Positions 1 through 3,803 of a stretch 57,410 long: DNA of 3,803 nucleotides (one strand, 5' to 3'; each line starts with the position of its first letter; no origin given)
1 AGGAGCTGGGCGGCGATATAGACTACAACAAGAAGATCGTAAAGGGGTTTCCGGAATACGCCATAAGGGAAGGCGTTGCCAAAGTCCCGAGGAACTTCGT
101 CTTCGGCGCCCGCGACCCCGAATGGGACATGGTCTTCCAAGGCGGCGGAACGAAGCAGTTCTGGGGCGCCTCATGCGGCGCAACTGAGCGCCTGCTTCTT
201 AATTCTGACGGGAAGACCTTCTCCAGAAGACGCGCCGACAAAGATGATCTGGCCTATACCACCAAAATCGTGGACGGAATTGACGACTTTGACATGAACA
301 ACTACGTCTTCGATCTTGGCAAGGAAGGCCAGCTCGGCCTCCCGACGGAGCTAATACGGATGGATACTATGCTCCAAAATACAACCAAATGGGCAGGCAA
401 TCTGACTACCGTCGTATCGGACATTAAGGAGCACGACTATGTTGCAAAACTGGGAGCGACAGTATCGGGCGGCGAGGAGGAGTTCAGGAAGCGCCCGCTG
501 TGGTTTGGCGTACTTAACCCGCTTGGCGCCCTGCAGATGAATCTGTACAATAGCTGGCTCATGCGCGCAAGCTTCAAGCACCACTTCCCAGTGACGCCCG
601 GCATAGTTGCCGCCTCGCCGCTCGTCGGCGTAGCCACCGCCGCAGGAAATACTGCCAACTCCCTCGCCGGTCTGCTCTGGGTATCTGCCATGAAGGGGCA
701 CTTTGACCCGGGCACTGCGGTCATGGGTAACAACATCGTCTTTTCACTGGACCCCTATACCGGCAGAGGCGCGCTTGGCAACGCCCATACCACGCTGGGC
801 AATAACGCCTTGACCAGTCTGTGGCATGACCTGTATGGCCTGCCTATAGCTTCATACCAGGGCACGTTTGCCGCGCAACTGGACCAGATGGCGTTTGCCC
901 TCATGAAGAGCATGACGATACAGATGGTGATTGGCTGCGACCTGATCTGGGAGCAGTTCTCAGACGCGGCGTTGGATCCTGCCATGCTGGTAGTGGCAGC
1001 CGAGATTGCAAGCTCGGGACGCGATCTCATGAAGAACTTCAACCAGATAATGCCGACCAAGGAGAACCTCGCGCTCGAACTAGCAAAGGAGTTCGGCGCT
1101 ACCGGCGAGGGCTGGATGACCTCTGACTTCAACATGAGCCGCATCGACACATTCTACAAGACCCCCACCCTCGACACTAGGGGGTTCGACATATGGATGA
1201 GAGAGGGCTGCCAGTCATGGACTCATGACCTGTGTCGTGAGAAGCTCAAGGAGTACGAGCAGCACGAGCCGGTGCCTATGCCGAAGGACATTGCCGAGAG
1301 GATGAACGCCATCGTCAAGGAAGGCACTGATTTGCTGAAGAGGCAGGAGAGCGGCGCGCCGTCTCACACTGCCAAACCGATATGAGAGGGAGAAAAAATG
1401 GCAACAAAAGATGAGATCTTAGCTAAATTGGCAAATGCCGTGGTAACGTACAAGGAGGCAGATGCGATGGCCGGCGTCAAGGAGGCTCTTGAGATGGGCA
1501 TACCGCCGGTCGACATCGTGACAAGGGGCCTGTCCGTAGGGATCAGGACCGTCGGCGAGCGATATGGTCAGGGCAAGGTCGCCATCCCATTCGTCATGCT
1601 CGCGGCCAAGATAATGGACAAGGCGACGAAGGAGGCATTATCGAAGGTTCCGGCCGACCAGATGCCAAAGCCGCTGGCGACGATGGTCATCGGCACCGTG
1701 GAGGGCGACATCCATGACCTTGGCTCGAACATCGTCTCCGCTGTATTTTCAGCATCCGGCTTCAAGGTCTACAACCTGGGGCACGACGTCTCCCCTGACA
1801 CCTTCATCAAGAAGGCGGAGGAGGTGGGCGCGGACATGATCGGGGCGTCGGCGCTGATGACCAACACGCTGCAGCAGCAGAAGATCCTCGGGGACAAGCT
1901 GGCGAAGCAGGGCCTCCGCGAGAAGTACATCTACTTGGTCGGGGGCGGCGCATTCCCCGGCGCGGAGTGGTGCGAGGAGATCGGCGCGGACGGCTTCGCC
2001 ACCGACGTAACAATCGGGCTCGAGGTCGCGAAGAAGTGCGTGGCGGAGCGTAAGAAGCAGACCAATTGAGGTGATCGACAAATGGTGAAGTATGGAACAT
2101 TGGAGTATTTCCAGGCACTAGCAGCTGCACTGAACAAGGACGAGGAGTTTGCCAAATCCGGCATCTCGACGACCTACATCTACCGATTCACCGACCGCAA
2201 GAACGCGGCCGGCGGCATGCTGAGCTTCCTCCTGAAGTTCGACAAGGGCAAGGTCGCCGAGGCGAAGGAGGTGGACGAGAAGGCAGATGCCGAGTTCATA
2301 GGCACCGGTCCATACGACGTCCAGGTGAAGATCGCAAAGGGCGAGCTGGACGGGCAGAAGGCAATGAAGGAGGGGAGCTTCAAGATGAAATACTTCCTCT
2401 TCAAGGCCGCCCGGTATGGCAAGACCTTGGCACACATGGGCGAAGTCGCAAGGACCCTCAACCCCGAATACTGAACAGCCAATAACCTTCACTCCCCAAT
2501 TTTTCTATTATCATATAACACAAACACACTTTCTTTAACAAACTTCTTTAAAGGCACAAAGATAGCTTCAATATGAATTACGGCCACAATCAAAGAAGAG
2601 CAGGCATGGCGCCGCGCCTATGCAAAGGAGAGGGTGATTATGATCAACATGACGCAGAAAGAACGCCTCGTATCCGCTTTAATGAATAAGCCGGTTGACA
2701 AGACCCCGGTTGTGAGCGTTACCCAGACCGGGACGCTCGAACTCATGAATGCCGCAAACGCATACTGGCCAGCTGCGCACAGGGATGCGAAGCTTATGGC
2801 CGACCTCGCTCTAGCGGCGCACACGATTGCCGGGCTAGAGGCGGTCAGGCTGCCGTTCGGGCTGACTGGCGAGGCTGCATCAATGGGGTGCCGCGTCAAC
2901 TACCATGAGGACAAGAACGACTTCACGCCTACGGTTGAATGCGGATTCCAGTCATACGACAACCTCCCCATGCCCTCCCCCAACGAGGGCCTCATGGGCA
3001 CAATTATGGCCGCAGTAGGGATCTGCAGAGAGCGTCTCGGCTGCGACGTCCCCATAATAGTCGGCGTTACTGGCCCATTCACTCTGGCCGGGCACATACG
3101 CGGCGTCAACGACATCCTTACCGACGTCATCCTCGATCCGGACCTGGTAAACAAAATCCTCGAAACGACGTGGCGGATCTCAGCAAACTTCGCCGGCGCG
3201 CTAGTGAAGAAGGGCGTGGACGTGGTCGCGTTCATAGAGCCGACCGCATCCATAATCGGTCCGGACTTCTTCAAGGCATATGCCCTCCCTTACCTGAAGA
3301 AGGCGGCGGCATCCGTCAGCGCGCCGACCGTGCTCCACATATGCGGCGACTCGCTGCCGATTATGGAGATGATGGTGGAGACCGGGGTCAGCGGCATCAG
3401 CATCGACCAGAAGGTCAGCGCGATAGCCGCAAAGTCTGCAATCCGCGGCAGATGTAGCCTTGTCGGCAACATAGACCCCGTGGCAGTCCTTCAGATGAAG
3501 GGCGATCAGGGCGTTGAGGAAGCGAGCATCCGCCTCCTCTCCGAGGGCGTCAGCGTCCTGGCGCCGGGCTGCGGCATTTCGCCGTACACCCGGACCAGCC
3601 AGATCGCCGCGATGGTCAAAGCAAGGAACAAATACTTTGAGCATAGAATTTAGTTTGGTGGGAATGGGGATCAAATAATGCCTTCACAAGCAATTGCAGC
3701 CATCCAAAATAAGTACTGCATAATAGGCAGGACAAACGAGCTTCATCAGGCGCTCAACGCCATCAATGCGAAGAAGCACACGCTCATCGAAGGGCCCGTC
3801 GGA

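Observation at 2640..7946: MT2 methyltransferase operon carrying a MoxR AAA+ ATPase, a VWA protein, a second corrinoid protein and a private group II chaperonin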

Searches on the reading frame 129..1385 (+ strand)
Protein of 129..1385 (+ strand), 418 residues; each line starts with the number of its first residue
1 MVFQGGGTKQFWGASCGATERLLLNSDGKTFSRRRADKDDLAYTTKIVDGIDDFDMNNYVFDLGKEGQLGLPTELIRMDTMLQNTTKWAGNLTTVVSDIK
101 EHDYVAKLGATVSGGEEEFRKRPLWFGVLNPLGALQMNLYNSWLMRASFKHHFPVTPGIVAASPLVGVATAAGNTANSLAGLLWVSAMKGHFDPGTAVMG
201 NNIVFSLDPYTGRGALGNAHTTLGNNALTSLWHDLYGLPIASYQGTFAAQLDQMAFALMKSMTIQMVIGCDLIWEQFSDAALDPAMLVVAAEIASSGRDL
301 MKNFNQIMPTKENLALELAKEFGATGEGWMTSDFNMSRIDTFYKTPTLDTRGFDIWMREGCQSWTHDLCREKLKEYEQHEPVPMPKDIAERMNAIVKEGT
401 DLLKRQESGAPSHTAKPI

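Call 3: search_protein_families(library=pfam, proteins=[window:129-1385:+])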
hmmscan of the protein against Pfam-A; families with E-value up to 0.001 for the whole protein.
window:129-1385:+ (418 aa): 1 family
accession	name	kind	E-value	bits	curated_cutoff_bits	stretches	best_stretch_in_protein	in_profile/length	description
PF06253.16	MTTB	-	2.5e-09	36.1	25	1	106-397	201-493/500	Trimethylamine methyltransferase (MTTB)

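Call 4: search_protein_families(library=ncbifam, proteins=[window:129-1385:+])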
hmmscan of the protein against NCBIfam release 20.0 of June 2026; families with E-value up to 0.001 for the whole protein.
window:129-1385:+ (418 aa): 1 family
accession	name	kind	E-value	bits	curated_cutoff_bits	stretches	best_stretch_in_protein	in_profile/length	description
TIGR02369.2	trimeth_pyl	equivalog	7.3e-21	74.2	525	1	27-398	101-467/469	[trimethylamine--corrinoid protein] Co-methyltransferase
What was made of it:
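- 1..1385 (+): MttB-superfamily MT1 gene (non-Pyl), with its 5' end cut off by the window edge. Pfam MTTB and TIGR02369 both score below cutoff (calls 3, 4).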

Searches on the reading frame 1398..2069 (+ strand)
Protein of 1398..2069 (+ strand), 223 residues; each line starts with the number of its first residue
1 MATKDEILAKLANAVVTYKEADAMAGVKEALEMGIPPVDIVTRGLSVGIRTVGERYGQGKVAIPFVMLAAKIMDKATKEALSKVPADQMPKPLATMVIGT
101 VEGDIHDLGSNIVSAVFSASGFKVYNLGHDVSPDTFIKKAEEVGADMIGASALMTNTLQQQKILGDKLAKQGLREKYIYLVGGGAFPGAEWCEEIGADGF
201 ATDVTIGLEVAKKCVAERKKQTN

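Call 3: search_protein_families(library=pfam, proteins=[window:1398-2069:+])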
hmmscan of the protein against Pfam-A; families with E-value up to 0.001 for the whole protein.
window:1398-2069:+ (223 aa): 2 families
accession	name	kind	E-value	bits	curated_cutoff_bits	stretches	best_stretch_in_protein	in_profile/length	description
PF02310.24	B12-binding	-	8.3e-21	74.5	32.1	1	96-199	3-111/121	B12 binding domain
PF02607.22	B12-binding_2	-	6.5e-16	58.7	23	1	8-77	2-70/74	B12 binding domain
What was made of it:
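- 1398..2069 (+): Corrinoid protein Cor1 (DxHxxG). B12-binding 74.5 bits and B12-binding_2 58.7 bits (call 3).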

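Call 4: search_protein_families(library=ncbifam, proteins=[window:1398-2069:+])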
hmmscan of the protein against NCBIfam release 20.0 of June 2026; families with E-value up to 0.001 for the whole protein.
window:1398-2069:+ (223 aa): 15 families
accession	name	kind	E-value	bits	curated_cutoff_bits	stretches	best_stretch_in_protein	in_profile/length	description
TIGR02370.1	pyl_corrinoid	subfamily_domain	1.3e-52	178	215.3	1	10-202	1-192/197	methyltransferase cognate corrinoid protein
NF041607.1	dimeth_corrin_MtbC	equivalog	4.9e-51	173.1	350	1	11-213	1-201/203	dimethylamine corrinoid protein MtbC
NF047995.1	corrinoid_MtgC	exception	2.5e-47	161.1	310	1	6-216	3-214/215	glycine betaine-specific corrinoid protein MtgC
NF047996.1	corrin_MtgC_2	exception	2.7e-34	118.5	370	1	27-215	24-210/212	glycine betaine-specific corrinoid protein MtgC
TIGR02082.1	metH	equivalog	5.6e-30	103.7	1010.85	1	8-185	647-823/1182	methionine synthase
NF040655.1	MtaC_Meth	equivalog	2.4e-28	98.9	420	1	3-186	31-210/253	methanol--corrinoid protein MtaC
NF040669.1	MtaC2_Meth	equivalog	5.8e-28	98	450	1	2-186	37-218/267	methanol--corrinoid protein MtaC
NF007024.0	PRK09490.1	equivalog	1.3e-24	86.1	1497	1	11-184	669-840/1234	methionine synthase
NF002612.0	PRK02261.1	equivalog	3.5e-15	55.8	110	1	94-184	4-93/148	methylaspartate mutase subunit S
TIGR01501.1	MthylAspMutase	equivalog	1.4e-14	53.9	135.8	1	94-184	2-91/134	methylaspartate mutase subunit S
NF052513.1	TransRegCarH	equivalog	2.8e-09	36.7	400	1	6-160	82-231/274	HTH-type transcriptional repressor CarH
NF052385.1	Lys_5_6_beta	equivalog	3.7e-09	36.6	280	1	121-219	138-238/241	lysine 5,6-aminomutase subunit beta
TIGR00640.1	acid_CoA_mut_C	subfamily_domain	5.9e-07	29.5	57.45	1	98-202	7-108/132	methylmalonyl-CoA mutase C-terminal domain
NF040743.1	ornith_mutase_E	equivalog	1.3e-06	26.7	800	1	62-221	563-729/730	D-ornithine 4,5-aminomutase subunit OraE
NF006944.0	PRK09426.1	equivalog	1.9e-06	26.1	876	1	95-211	591-707/721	methylmalonyl-CoA mutase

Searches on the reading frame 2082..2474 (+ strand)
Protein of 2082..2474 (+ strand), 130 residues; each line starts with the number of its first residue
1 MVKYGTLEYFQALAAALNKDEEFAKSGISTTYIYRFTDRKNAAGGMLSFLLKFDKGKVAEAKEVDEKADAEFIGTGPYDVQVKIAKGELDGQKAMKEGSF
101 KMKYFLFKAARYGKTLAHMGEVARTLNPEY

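Call 3: search_protein_families(library=pfam, proteins=[window:2082-2474:+])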
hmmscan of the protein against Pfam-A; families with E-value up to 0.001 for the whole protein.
window:2082-2474:+ (130 aa): 0 families

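Call 4: search_protein_families(library=ncbifam, proteins=[window:2082-2474:+])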
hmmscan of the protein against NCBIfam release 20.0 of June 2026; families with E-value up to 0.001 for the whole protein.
window:2082-2474:+ (130 aa): 0 families

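Call 24: search_protein_families(library=pfam, max_evalue=0.01, proteins=[window:2082-2474:+])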
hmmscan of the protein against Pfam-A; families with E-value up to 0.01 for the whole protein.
window:2082-2474:+ (130 aa): 1 family
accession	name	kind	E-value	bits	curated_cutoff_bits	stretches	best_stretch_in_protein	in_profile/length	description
PF02036.22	SCP2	-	0.0013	19.4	21.3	1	43-103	33-87/101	SCP-2 sterol transfer family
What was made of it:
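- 2082..2474 (+): orf130, a small conserved protein of unknown function with a weak SCP2-like hit. Pfam SCP2 at E 1.3e-3, below cutoff (call 24).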

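Call 75: search_protein_families(library=padloc, max_evalue=0.01, proteins=[window:2082-2474:+])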
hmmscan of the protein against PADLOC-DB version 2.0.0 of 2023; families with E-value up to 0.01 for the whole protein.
window:2082-2474:+ (130 aa): 0 families

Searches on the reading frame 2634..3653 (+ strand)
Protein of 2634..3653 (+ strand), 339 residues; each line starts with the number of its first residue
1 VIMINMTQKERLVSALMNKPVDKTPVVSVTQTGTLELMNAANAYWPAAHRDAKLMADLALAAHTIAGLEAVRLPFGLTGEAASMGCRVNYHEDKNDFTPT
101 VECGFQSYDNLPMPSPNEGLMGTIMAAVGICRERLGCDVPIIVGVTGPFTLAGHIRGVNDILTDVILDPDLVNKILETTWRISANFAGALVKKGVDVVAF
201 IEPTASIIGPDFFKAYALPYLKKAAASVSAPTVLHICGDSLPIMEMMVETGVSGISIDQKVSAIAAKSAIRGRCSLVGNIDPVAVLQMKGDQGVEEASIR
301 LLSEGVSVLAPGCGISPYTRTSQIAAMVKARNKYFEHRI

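Call 3: search_protein_families(library=pfam, proteins=[window:2634-3653:+])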
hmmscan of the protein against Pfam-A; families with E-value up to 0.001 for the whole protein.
window:2634-3653:+ (339 aa): 1 family
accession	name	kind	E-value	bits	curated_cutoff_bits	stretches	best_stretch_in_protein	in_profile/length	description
PF01208.23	URO-D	-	6.4e-72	242.9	23.9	1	7-334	1-346/346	Uroporphyrinogen decarboxylase (URO-D)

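Call 4: search_protein_families(library=ncbifam, proteins=[window:2634-3653:+])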
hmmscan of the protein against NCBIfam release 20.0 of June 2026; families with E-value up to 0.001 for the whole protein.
window:2634-3653:+ (339 aa): 5 families
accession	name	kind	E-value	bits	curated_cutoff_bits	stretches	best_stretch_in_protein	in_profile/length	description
NF040654.1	MtaA_Meth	equivalog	1.1e-98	330.3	400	1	6-335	1-336/337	methylcobamide:CoM methyltransferase MtaA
NF004889.0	PRK06252.1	subfamily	1.5e-98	329.9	244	1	3-336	1-338/340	methylcobalamin:coenzyme M methyltransferase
TIGR01463.1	mtaA_cmuA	subfamily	1.1e-85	287.9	235.4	1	5-334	2-338/340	MtaA/CmuA family methyltransferase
NF041608.1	methylcob_mtaseMtbA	equivalog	1.9e-81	273.8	600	1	3-332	1-335/339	methylcobamide:CoM methyltransferase MtbA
TIGR01464.1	hemE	equivalog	1.8e-17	63.4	302.95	1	12-330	2-335/338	uroporphyrinogen decarboxylase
